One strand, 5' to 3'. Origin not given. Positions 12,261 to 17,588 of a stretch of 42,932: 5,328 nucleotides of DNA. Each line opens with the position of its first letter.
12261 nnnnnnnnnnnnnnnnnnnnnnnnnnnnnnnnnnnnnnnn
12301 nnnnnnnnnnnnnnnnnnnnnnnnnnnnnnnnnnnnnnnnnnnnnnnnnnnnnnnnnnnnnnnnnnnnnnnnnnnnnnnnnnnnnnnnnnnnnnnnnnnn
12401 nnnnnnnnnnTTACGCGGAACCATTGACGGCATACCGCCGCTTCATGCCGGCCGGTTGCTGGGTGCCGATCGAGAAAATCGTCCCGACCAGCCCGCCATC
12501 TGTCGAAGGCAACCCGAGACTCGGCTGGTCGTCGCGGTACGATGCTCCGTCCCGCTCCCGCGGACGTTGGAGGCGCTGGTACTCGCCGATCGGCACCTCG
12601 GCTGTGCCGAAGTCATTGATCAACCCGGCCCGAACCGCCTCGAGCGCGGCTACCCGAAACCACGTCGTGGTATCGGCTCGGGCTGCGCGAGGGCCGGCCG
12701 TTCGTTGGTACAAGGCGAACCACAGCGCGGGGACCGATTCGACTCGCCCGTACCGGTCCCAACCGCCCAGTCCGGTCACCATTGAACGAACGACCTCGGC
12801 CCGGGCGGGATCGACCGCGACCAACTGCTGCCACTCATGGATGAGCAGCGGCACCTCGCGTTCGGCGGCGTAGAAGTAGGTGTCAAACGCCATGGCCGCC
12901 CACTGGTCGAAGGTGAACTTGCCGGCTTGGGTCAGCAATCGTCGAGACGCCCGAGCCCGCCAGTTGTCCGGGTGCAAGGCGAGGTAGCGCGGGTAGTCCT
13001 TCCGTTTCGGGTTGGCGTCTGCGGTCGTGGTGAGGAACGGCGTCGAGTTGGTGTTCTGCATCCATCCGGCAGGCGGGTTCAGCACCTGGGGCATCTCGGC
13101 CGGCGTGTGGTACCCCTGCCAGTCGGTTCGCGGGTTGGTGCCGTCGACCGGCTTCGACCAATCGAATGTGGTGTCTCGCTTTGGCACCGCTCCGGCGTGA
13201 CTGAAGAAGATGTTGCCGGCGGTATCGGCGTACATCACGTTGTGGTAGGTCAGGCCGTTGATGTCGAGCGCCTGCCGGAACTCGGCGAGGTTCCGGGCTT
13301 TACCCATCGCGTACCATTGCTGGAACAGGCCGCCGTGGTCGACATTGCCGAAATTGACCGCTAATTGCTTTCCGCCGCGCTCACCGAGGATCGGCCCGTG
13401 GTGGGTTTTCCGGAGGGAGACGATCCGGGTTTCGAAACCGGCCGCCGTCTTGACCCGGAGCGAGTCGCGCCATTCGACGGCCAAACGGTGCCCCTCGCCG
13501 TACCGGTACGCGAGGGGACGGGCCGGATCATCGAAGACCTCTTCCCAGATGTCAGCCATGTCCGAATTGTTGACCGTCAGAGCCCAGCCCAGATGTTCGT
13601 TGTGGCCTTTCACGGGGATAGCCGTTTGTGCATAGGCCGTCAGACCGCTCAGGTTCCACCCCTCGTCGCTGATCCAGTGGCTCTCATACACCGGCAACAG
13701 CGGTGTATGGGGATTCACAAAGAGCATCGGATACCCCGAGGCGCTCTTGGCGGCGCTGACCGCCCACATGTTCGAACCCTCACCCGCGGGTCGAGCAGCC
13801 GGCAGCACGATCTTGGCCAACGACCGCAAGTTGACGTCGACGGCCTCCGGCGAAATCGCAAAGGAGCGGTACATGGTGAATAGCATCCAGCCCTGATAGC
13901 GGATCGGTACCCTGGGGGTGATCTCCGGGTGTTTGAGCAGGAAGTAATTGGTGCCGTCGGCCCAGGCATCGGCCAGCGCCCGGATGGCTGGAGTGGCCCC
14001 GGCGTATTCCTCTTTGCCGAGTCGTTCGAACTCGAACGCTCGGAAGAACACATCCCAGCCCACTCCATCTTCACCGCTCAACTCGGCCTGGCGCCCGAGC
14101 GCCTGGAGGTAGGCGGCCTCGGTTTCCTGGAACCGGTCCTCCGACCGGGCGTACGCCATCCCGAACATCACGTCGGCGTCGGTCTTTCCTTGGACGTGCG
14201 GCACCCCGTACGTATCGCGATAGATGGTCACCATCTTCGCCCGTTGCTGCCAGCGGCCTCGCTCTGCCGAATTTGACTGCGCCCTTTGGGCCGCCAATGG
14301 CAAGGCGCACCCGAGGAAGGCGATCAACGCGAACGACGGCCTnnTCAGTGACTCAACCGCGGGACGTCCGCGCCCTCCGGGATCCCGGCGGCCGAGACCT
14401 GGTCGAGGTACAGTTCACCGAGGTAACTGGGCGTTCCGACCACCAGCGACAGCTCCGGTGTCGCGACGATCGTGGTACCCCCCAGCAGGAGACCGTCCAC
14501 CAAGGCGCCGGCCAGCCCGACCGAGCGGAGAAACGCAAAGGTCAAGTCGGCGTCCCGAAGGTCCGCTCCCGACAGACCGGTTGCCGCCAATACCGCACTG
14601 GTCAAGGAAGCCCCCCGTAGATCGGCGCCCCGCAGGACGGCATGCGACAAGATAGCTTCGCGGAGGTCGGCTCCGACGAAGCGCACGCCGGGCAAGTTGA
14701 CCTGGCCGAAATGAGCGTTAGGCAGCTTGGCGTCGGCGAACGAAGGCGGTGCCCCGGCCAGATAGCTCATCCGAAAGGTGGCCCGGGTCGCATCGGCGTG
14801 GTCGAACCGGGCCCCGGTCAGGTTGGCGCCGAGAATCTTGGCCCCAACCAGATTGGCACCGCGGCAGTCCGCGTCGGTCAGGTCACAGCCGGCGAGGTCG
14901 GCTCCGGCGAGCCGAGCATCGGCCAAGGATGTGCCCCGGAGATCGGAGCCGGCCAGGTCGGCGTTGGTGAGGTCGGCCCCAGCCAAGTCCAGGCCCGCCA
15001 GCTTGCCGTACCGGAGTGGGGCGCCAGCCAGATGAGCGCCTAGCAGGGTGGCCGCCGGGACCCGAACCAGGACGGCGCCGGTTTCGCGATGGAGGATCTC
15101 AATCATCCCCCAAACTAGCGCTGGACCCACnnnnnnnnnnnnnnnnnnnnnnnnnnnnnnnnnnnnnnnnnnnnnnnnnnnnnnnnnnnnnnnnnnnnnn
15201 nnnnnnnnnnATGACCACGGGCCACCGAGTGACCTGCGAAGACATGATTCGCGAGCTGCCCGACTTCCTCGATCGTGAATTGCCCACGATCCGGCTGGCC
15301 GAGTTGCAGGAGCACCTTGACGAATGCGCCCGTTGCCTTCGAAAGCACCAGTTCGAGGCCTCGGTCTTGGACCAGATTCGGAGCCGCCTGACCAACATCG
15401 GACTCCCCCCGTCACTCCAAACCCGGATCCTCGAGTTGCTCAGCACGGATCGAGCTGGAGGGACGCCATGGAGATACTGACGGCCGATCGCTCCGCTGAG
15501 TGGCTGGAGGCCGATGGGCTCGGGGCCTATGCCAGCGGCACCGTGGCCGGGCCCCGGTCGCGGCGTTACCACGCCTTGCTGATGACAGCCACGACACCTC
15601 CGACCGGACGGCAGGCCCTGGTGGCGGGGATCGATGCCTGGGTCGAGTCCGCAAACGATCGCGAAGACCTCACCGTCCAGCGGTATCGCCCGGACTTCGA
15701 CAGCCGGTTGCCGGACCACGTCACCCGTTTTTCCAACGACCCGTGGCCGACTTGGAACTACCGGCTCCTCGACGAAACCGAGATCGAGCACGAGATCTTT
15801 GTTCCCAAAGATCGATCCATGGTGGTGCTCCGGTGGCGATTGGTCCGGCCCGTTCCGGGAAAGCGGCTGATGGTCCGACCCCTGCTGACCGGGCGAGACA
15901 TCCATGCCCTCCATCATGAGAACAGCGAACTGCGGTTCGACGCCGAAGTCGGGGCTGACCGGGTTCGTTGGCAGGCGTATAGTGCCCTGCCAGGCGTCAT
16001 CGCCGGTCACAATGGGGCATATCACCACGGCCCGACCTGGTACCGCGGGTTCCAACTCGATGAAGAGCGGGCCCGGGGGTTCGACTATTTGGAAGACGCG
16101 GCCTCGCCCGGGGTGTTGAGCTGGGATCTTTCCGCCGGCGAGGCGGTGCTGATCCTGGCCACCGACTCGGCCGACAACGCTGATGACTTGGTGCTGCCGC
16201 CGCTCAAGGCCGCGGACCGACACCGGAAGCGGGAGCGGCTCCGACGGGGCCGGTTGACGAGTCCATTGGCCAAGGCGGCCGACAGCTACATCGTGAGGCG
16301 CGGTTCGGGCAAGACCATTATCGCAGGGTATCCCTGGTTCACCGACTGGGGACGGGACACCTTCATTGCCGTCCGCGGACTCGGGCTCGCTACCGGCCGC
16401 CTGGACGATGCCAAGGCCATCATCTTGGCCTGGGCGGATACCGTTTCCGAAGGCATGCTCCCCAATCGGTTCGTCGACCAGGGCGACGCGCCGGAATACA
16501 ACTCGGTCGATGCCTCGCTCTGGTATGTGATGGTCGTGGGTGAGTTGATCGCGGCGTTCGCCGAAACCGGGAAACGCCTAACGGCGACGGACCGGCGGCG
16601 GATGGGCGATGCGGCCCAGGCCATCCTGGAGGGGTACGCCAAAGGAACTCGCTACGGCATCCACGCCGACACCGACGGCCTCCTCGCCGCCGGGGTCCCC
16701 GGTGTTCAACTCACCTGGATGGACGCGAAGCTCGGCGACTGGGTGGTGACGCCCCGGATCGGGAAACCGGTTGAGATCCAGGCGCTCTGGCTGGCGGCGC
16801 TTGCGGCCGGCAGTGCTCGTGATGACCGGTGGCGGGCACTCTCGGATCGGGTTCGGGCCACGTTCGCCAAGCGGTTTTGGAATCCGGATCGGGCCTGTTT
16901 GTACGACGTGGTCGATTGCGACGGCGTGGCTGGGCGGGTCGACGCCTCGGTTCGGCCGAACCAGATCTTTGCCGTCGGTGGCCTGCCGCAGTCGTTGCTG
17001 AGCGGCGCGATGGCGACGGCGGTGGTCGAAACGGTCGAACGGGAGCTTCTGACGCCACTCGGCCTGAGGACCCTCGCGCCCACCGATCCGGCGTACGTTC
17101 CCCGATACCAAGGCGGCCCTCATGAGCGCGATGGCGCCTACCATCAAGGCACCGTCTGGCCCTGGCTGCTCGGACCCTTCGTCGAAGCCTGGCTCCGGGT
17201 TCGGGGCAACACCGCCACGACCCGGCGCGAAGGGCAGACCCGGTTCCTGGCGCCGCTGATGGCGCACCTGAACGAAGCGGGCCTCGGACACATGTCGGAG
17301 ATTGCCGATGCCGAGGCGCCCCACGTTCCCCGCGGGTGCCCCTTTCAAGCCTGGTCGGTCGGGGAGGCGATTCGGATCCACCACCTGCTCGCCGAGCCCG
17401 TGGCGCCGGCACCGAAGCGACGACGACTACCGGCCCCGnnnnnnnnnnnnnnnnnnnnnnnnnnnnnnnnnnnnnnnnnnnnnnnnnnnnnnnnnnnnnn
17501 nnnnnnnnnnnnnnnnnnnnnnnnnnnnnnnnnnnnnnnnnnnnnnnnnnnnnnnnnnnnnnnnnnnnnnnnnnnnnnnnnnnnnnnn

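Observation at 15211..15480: Orphan RsrA-like ZAS paralog coupled to glycogen debranching enzyme: possible feedback anti-sigma or decoy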

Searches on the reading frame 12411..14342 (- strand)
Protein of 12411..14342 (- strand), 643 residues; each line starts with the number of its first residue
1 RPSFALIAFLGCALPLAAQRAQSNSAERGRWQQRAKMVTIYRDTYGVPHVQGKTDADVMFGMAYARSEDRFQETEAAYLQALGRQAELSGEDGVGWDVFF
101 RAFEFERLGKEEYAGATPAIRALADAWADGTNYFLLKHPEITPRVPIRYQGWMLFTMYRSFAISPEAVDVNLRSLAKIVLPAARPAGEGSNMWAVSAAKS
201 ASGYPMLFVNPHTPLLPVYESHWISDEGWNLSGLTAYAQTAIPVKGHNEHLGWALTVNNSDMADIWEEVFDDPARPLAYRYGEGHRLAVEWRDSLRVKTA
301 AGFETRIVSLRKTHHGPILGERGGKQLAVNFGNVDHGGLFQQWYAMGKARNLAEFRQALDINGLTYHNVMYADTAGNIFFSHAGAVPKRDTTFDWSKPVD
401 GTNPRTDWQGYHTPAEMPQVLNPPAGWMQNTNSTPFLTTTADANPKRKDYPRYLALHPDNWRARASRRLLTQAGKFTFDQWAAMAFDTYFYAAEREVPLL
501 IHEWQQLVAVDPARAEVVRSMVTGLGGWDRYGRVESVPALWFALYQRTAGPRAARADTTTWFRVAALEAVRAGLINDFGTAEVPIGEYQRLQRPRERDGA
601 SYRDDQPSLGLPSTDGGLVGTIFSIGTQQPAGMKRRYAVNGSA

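Call 5: search_protein_families(library=pfam, proteins=[window:12411-14342:-], max_evalue=0.01)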
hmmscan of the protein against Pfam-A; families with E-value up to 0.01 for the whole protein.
window:12411-14342:- (643 aa): 1 family
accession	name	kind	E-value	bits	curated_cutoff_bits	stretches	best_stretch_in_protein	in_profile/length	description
PF01804.23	Penicil_amidase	-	2.5e-94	318.1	21.3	1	38-559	2-517/675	Penicillin amidase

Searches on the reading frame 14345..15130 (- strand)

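Call 5: search_protein_families(library=pfam, proteins=[window:14345-15130:-], max_evalue=0.01)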
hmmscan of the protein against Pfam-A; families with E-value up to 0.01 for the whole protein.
window:14345-15130:- (261 aa): 4 families
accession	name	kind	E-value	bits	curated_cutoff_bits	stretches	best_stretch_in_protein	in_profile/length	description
PF00805.28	Pentapeptide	-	5e-37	125.5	20.2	5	159-197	1-39/40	Pentapeptide repeats (8 copies)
PF13599.13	Pentapeptide_4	-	7.6e-15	55.2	38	3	43-109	12-78/78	Pentapeptide repeat region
PF13576.12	Pentapeptide_3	-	8e-15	55.2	27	2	85-120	2-39/48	Pentapeptide repeats (9 copies)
PF25296.1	Decapeptide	-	0.00075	19.8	45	0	167-205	33-71/74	Decapeptide repeat region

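Call 6: search_protein_families(library=ncbifam, proteins=[window:14345-15130:-], max_evalue=0.01)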
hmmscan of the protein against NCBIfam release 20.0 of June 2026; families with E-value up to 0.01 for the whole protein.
window:14345-15130:- (261 aa): 17 families
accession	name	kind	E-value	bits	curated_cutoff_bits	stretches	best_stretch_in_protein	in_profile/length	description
NF052603.1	penta_Alr5209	equivalog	1e-27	96.5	125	3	32-118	18-99/113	Alr5209 family pentapeptide repeat protein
NF047416.1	penta_HetL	equivalog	3e-24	85.7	260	2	60-210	66-207/218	heterocyst differentiation pentapeptide repeat protein HetL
NF011744.0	PRK15197.1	equivalog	3.7e-19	69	274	2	47-142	154-252/291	SPI-2 type III secretion system effector PipB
NF011743.0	PRK15196.1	equivalog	1.2e-16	60.6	354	1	35-202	150-315/350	type III secretion system effector PipB2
NF000349.1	mfpA_AE000516.2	equivalog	3.2e-14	53.1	360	2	40-118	75-148/183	pentapeptide repeat protein MfpA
NF033086.2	penta_rpt_Qnr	equivalog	1.7e-13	50.8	240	2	69-209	58-191/211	Qnr family pentapeptide repeat protein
NF038182.1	penta_rpt_SmQnr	exception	6.1e-12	45.8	460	1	26-79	144-197/215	SmQnr family pentapeptide repeat protein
NF000420.1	penta_rpt_QnrB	exception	1.1e-10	41.9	460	1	67-211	54-196/214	QnrB family quinolone resistance pentapeptide repeat protein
NF033375.2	penta_rpt_QnrE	exception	2.3e-10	40.9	480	1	66-211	53-196/214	QnrE family quinolone resistance pentapeptide repeat protein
NF000071.4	penta_rpt_QnrA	exception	3.6e-10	40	450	1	70-203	60-186/218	QnrA family quinolone resistance pentapeptide repeat protein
NF000056.3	penta_rpt_QnrS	exception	7.7e-09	35.5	460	1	56-196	51-194/218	QnrS family quinolone resistance pentapeptide repeat protein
NF000139.2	penta_rpt_QnrD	exception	5e-08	33.2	425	1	64-213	51-198/214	QnrD family quinolone resistance pentapeptide repeat protein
NF012152.0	penta_rpt_QnrC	exception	9.2e-08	32.3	500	0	133-197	40-105/221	QnrC family quinolone resistance pentapeptide repeat protein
NF000421.1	penta_rpt_QnrVC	exception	1.9e-07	31.3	460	1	56-197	51-185/218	QnrVC family quinolone resistance pentapeptide repeat protein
NF012151.0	penta_rpt_QnrAS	exception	1.9e-06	28.1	490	0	43-100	143-200/218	QnrAS family quinolone resistance pentapeptide repeat protein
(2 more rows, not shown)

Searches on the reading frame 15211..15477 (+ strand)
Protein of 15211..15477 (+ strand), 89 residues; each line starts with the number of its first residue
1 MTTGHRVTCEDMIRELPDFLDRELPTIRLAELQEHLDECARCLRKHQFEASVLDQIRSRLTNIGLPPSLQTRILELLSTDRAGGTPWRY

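Call 5: search_protein_families(library=pfam, proteins=[window:15211-15477:+], max_evalue=0.01)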
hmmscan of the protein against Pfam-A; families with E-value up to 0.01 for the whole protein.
window:15211-15477:+ (89 aa): 2 families
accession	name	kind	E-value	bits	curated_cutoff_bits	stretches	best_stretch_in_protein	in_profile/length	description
PF13490.11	zf-HC2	-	2.1e-08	34.6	22.2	1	9-42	1-34/35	Putative zinc-finger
PF25303.1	DUF7879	-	0.0028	18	26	0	18-49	95-126/146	Family of unknown function (DUF7879)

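Call 6: search_protein_families(library=ncbifam, proteins=[window:15211-15477:+], max_evalue=0.01)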
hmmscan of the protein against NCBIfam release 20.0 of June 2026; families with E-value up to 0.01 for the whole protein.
window:15211-15477:+ (89 aa): 2 families
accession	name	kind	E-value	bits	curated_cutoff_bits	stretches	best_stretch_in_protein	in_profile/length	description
TIGR03988.1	antisig_RsrA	equivalog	2.9e-13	49.7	62.5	1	9-79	2-72/77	mycothiol system anti-sigma-R factor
NF052375.1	antisigma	equivalog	0.0018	18.3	100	1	27-82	13-67/217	anti-sigma factor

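Call 46: search_solved_structures(query=window:15211-15477:+, max_evalue=1, show_alignments=3)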
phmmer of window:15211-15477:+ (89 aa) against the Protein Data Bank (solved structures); distinct sequences matched with E-value up to 1: 6.
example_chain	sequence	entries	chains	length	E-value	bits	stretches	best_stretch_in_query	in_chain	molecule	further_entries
5frf_A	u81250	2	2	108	4.2e-07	33.5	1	5-84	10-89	ANTI-SIGMA FACTOR RSRA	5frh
5wuq_C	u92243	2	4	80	0.41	14.4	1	17-76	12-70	Anti-sigma-W factor RsiW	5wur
5frg_A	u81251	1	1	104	0.7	13.6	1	24-78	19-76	FORMIN-BINDING PROTEIN 1-LIKE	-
8fcu_Q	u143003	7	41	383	0.8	13.4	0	8-45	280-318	TnsC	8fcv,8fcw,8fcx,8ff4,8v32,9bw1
9g0f_A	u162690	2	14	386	0.81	13.4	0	8-45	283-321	AAA+ ATPase domain-containing protein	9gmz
1w28_A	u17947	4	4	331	0.98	13.1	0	19-45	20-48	DEACETOXYCEPHALOSPORIN C SYNTHASE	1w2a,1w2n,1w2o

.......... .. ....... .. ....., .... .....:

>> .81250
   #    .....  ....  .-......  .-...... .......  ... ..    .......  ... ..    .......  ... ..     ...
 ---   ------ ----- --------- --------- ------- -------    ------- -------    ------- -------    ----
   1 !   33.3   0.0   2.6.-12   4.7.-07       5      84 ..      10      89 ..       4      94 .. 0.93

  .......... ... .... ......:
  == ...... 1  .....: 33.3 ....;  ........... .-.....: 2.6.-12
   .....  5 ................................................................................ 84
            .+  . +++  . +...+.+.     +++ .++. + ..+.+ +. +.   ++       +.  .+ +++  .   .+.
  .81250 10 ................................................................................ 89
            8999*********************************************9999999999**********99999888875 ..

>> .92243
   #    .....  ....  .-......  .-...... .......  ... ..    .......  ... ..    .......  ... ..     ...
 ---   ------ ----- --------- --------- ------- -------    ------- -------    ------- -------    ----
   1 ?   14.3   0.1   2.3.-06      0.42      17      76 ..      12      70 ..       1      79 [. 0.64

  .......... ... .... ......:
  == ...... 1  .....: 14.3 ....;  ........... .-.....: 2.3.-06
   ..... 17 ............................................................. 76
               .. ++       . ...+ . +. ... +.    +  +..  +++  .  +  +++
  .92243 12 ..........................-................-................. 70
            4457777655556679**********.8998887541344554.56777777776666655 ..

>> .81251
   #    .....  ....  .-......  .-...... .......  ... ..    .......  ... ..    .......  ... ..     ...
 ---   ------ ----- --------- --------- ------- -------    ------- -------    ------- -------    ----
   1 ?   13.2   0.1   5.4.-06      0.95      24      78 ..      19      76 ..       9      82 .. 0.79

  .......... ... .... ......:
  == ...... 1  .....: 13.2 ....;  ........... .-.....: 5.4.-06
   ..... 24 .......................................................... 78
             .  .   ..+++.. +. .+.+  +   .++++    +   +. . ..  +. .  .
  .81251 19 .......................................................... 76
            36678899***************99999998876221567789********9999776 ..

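Call 76: find_homologous_proteins(query=window:15211-15477:+, max_evalue=1e-8)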
Query window:15211-15477:+ (89 aa): 9 proteins with E <= 1e-8 among 11 candidates.
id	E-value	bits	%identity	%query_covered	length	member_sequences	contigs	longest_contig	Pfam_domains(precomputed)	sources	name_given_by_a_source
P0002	3.2e-53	195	100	100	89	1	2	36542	PF13490.12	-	-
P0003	1.5e-34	136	77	93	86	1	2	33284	PF13490.12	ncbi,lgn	-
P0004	2.3e-33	132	73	93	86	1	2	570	PF13490.12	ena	-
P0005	6.2e-33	130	67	98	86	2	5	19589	PF13490.12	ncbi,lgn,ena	-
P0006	4.2e-31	125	75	82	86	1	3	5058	PF13490.12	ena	-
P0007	2.4e-29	119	64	98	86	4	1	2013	PF13490.12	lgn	-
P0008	2.1e-28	116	63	98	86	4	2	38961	PF13490.12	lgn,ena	-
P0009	5.1e-24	102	64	83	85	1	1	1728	PF13490.12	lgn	-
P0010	4.7e-23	99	64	81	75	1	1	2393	PF13490.12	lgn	-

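Call 77: find_encoding_contigs(protein=P0008, flank=8000, max_places=3)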
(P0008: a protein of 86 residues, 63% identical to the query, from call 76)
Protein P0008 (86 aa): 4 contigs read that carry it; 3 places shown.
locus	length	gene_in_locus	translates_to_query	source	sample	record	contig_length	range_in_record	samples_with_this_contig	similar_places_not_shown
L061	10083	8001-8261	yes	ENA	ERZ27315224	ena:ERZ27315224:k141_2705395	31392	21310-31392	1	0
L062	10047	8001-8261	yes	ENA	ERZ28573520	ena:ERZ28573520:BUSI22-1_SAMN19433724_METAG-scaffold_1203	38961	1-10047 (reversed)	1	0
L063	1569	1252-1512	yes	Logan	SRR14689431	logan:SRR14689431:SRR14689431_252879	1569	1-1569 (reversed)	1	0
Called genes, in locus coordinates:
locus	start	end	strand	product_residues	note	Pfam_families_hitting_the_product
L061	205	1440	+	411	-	PF08323:Glyco_transf_5, PF13439:Glyco_transf_4, PF13579:Glyco_trans_4_4, PF20706:GT4-conflict, PF00534:Glycos_transf_1, PF13692:Glyco_trans_1_4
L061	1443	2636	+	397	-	PF03065:Glyco_hydro_57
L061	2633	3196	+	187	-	PF04542:Sigma70_r2, PF08281:Sigma70_r4_2, PF04545:Sigma70_r4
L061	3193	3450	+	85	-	PF13490:zf-HC2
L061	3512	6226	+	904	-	PF22422:MGH1-like_GH, PF03200:Glyco_hydro_63 (faint), PF22422:MGH1-like_GH (weak)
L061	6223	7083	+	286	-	PF00106:adh_short, PF08659:KR, PF13561:adh_short_C2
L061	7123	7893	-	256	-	-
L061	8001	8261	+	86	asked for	PF13490:zf-HC2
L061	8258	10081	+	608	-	?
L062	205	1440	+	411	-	PF08323:Glyco_transf_5, PF13439:Glyco_transf_4, PF13579:Glyco_trans_4_4, PF20706:GT4-conflict, PF00534:Glycos_transf_1, PF13692:Glyco_trans_1_4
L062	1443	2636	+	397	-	PF03065:Glyco_hydro_57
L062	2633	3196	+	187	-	PF04542:Sigma70_r2, PF08281:Sigma70_r4_2, PF04545:Sigma70_r4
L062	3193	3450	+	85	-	PF13490:zf-HC2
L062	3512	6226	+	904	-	PF22422:MGH1-like_GH, PF03200:Glyco_hydro_63 (faint), PF22422:MGH1-like_GH (weak)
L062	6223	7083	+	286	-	PF00106:adh_short, PF08659:KR, PF13561:adh_short_C2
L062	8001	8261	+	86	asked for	PF13490:zf-HC2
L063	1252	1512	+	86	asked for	PF13490:zf-HC2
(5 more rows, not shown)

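Call 78: find_encoding_contigs(protein=P0005, flank=8000, max_places=3)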
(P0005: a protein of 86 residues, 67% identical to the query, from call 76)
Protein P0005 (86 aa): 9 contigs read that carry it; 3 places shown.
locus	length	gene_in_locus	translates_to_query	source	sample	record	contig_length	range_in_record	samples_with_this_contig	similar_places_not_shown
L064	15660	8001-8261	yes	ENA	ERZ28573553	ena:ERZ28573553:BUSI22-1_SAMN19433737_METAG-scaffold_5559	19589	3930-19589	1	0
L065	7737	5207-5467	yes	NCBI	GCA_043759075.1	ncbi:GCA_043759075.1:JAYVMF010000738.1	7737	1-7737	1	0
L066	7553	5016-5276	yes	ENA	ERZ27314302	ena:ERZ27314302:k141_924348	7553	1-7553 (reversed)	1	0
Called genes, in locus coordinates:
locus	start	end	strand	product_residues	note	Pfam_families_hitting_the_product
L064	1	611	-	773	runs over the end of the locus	PF03104:DNA_pol_B_exo1, PF13482:RNase_H_2, PF00136:DNA_pol_B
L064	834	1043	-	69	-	PF04471:Mrr_cat (weak)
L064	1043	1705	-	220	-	PF14338:Mrr_N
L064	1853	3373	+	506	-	PF07969:Amidohydro_3 (faint), PF01979:Amidohydro_1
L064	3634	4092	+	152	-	PF08281:Sigma70_r4_2, PF04545:Sigma70_r4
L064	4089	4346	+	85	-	PF13490:zf-HC2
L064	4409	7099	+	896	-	PF22422:MGH1-like_GH, PF03200:Glyco_hydro_63 (faint)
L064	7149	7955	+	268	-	PF00106:adh_short, PF08659:KR, PF13561:adh_short_C2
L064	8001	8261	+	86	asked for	PF13490:zf-HC2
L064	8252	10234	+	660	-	PF12439:GDE_N, PF06202:GDE_C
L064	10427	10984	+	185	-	PF13489:Methyltransf_23 (weak), PF08242:Methyltransf_12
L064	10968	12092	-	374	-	PF01551:Peptidase_M23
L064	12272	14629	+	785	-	PF01804:Penicil_amidase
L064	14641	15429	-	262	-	-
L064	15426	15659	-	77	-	?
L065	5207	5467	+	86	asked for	PF13490:zf-HC2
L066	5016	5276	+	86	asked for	PF13490:zf-HC2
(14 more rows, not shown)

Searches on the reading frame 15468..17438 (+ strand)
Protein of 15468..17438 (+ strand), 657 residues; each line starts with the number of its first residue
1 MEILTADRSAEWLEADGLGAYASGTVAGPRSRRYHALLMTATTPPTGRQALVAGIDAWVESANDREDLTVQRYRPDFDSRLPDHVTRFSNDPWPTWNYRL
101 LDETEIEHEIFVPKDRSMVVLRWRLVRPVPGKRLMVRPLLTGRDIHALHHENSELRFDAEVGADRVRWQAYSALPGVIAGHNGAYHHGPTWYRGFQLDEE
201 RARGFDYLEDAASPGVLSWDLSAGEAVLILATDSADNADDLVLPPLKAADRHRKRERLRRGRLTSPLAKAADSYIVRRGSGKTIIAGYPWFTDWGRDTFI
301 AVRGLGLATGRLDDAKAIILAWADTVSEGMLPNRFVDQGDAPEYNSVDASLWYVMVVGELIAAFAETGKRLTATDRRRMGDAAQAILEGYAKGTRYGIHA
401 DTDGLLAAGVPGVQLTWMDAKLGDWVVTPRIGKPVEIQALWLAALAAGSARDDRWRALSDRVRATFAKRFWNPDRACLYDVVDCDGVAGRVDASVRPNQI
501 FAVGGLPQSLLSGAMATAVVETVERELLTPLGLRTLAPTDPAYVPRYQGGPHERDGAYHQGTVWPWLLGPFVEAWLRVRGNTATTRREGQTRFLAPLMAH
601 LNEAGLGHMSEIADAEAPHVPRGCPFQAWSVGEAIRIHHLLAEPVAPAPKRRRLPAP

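Call 5: search_protein_families(library=pfam, proteins=[window:15468-17438:+], max_evalue=0.01)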
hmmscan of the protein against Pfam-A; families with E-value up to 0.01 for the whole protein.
window:15468-17438:+ (657 aa): 3 families
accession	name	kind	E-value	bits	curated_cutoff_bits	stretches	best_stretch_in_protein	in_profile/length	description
PF06202.20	GDE_C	-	2.6e-110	369.3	21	1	270-636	2-367/367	Amylo-alpha-1,6-glucosidase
PF12439.13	GDE_N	-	5e-51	173.7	27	1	11-227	2-218/219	Glycogen debranching enzyme N terminal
PF22422.2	MGH1-like_GH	-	1e-05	25.7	27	1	440-566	187-299/356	Mannosylglycerate hydrolase MGH1-like glycoside hydrolase domain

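Call 6: search_protein_families(library=ncbifam, proteins=[window:15468-17438:+], max_evalue=0.01)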
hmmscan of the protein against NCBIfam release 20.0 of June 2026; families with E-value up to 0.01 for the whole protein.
window:15468-17438:+ (657 aa): 2 families
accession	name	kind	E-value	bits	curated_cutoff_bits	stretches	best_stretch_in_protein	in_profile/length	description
TIGR01561.1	gde_arch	hypoth_equivalog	3e-102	343.3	364.15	1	11-576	1-569/569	putative glycogen debranching enzyme, archaeal type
TIGR01531.1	glyc_debranch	equivalog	5.8e-30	103.3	1399.55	2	291-378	1021-1105/1443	glycogen debranching enzyme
